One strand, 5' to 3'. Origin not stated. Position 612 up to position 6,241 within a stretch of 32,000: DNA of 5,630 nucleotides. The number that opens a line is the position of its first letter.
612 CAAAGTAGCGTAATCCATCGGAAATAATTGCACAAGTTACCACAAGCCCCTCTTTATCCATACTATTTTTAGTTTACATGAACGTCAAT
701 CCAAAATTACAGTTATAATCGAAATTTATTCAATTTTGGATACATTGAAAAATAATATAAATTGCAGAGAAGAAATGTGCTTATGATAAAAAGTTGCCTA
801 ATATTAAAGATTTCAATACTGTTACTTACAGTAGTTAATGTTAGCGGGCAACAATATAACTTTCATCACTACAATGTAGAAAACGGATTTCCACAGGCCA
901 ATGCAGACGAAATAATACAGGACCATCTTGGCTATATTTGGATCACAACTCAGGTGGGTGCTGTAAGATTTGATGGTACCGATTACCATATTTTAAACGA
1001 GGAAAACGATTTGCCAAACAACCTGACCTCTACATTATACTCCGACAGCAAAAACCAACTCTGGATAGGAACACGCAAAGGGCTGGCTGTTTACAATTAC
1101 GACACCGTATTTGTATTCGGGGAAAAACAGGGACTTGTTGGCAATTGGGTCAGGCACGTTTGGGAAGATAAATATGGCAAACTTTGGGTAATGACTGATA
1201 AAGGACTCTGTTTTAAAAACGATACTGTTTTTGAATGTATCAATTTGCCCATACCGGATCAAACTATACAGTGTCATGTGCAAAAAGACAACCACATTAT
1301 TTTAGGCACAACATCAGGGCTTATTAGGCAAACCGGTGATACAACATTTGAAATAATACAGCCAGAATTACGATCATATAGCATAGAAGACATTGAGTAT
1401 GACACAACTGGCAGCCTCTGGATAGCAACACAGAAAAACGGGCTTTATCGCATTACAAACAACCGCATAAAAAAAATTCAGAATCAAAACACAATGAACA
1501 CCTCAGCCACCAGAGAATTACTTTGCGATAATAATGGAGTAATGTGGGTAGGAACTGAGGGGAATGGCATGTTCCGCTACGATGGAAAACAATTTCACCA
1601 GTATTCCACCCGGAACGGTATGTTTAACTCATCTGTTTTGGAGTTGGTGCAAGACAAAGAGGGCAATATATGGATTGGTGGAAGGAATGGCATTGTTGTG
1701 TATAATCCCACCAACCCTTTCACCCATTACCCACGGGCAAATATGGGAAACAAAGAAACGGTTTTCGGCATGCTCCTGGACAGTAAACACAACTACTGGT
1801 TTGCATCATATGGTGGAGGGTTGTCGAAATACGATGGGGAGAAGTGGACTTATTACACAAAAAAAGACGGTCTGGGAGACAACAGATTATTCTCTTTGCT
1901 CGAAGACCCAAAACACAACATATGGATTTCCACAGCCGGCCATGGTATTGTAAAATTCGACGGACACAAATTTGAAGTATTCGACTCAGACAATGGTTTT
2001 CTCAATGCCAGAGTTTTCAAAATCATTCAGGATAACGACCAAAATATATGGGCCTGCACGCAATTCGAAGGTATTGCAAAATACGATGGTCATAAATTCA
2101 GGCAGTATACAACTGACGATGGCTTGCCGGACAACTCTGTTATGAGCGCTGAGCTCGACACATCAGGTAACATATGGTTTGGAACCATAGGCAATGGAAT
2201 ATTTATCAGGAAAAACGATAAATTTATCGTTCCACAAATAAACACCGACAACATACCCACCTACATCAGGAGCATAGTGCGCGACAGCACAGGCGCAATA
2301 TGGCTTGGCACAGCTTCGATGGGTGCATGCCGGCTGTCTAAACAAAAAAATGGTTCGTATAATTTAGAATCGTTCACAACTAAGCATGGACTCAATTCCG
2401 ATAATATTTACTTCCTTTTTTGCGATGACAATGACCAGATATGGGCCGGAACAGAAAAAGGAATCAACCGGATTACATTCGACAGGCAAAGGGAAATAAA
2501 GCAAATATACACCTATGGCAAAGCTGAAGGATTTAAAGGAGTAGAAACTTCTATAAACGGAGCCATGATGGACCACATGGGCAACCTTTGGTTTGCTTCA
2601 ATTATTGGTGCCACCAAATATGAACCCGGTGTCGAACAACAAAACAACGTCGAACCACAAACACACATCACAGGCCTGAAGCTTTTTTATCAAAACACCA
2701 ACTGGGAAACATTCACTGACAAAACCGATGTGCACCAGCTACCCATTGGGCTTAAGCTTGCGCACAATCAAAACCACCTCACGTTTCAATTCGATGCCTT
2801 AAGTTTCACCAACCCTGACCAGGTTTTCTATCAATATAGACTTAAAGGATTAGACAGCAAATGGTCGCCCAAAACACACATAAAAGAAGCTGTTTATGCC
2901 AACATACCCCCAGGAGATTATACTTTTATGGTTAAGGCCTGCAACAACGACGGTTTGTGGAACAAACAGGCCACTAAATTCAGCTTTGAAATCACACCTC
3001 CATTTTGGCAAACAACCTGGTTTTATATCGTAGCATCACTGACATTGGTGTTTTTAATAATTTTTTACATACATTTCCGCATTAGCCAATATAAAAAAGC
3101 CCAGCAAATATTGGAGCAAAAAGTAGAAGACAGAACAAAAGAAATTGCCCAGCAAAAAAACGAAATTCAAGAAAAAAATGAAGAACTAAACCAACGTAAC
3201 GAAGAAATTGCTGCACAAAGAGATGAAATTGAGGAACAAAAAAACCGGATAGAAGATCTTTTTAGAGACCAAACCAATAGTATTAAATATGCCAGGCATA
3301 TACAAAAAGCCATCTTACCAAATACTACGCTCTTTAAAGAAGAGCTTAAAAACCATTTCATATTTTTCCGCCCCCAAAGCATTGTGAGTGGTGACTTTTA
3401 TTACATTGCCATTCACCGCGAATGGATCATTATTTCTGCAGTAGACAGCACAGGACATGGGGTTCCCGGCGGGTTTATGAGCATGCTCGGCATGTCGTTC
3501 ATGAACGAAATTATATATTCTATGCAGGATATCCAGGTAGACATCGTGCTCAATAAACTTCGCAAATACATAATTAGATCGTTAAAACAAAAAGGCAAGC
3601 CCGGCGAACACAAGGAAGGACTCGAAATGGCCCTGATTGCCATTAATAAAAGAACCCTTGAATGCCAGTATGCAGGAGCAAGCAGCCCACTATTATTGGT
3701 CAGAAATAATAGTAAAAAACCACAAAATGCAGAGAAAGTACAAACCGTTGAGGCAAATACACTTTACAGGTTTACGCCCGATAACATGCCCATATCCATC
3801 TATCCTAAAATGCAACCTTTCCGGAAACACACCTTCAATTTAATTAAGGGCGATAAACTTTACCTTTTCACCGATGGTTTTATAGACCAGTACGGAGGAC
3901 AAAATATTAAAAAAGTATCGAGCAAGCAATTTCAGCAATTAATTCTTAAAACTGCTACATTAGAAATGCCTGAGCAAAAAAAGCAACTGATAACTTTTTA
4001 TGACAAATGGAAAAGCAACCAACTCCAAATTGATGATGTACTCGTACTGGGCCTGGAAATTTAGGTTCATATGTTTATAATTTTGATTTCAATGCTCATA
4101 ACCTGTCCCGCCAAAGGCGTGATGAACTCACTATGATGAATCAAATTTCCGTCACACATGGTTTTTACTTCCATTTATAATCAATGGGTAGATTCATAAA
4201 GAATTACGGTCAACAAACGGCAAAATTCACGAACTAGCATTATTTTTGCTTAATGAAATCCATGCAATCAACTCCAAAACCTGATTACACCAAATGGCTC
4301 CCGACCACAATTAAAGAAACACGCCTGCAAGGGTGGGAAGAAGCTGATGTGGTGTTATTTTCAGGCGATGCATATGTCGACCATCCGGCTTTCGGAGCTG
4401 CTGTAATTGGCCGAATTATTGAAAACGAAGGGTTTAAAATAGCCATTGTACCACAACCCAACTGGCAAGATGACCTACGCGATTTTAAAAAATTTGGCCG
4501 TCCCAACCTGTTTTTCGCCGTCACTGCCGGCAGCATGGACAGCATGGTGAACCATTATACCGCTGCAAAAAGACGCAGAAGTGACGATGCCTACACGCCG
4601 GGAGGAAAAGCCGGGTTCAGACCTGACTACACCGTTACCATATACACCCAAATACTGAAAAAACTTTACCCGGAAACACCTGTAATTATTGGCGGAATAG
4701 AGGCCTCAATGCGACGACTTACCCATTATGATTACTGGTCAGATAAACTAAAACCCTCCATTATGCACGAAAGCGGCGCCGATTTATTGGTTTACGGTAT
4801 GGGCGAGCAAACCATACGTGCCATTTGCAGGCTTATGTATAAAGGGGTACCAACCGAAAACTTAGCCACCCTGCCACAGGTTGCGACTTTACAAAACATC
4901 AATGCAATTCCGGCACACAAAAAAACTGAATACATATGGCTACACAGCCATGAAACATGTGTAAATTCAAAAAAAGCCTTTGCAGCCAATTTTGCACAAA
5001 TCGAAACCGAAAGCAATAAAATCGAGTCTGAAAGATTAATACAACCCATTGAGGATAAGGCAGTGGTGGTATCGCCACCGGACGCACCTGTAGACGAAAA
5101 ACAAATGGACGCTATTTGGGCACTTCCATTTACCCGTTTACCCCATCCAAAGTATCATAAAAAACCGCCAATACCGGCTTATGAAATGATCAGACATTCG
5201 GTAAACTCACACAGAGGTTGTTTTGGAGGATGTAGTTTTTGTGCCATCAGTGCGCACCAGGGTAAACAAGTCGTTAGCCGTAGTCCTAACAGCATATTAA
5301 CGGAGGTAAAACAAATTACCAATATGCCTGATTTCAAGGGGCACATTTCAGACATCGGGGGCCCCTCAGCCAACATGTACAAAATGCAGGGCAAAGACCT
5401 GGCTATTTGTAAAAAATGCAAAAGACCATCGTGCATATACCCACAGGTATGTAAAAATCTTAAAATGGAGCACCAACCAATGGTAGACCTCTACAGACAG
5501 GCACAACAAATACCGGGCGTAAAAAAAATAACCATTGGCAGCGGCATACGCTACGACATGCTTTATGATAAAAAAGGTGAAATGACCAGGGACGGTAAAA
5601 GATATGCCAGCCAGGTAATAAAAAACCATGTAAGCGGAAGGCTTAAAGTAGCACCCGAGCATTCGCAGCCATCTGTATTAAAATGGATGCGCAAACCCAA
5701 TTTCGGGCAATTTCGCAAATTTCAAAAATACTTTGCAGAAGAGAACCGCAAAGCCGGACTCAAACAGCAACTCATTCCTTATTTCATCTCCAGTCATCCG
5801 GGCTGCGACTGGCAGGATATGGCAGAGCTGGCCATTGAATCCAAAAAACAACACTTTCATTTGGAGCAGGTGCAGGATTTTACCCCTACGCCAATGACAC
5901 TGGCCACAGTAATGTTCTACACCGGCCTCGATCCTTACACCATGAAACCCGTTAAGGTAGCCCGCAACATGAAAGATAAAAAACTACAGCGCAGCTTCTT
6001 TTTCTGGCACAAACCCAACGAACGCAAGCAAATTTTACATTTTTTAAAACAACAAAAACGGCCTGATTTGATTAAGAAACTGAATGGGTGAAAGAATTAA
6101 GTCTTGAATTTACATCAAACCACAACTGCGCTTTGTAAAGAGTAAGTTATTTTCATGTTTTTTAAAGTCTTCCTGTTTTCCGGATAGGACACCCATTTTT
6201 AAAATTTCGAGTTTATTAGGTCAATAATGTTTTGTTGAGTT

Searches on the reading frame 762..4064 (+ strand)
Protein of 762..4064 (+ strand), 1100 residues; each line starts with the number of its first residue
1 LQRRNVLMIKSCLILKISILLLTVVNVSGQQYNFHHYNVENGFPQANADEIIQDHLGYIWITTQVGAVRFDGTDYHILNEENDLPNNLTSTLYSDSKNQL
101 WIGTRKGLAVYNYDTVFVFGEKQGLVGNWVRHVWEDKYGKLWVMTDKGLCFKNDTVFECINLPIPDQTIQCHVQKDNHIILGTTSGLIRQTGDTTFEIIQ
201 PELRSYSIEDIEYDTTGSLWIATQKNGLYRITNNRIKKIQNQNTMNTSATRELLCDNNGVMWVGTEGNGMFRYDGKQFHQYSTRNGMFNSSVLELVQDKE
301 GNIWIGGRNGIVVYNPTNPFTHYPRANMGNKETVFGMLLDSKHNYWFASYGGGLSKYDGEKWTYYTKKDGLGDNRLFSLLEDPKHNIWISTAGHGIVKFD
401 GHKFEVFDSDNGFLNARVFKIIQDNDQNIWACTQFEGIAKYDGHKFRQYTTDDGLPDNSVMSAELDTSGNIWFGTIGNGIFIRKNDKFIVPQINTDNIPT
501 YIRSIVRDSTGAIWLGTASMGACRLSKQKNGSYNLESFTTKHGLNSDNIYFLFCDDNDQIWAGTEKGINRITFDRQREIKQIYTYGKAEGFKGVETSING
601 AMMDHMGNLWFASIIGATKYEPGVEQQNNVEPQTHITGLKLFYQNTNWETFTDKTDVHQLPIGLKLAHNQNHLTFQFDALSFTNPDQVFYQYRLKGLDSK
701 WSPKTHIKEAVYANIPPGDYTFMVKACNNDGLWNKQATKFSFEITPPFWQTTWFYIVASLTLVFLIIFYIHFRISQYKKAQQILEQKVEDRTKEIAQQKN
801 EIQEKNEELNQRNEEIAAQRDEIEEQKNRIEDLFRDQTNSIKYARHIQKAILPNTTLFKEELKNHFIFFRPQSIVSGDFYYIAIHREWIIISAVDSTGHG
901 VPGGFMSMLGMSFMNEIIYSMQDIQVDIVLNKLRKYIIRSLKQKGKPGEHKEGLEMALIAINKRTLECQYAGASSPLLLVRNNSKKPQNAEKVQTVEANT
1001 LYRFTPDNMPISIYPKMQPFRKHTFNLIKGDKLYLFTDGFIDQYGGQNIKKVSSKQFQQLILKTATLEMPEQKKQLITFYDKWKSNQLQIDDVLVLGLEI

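Call 43: search_protein_families(library=pfam, proteins=[window:762-4064:+], max_evalue=0.001)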
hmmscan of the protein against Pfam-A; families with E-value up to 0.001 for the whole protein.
window:762-4064:+ (1100 aa): 4 families
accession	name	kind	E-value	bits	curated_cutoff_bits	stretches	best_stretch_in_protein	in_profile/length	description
PF07494.17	Reg_prop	-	1.3e-39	129.6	20.4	0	454-476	1-23/24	Two component regulator propeller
PF07495.19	Y_Y_Y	-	1.1e-17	64.2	26.6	1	682-744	2-64/65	Y_Y_Y domain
PF07228.17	SpoIIE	-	5.8e-15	56.2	25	1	891-1099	7-190/192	Stage II sporulation protein E (SpoIIE)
PF03938.19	OmpH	-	7.5e-05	23.4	32.4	1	774-842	14-94/141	Outer membrane protein (OmpH-like)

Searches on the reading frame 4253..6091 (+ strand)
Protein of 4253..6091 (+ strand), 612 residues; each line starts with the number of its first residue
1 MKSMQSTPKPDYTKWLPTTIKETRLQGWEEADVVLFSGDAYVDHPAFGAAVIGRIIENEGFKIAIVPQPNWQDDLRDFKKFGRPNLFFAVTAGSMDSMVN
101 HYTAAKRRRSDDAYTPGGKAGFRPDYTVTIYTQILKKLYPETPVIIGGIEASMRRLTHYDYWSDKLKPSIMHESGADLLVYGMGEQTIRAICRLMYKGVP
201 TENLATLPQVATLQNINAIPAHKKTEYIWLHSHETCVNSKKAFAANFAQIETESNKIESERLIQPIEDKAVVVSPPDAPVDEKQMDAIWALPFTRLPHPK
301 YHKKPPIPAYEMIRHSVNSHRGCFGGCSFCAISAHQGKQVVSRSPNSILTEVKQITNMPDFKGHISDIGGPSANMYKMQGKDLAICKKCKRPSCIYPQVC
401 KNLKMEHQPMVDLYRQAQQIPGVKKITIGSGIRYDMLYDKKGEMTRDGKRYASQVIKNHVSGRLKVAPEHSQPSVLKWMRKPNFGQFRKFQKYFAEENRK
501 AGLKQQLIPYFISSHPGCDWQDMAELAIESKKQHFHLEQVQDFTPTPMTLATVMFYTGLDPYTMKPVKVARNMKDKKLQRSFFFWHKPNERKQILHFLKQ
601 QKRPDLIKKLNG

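Call 43: search_protein_families(library=pfam, proteins=[window:4253-6091:+], max_evalue=0.001)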
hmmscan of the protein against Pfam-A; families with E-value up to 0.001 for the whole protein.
window:4253-6091:+ (612 aa): 3 families
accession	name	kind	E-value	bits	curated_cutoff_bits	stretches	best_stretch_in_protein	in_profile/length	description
PF08497.15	Radical_SAM_N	-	2.2e-123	411.8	25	1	15-316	1-301/301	Radical SAM N-terminal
PF11842.13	DUF3362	-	7.3e-16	59.2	27.6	1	538-607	1-75/151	Domain of unknown function (DUF3362)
PF04055.27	Radical_SAM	-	2.6e-07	31.4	29.5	1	318-390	2-73/166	Radical SAM superfamily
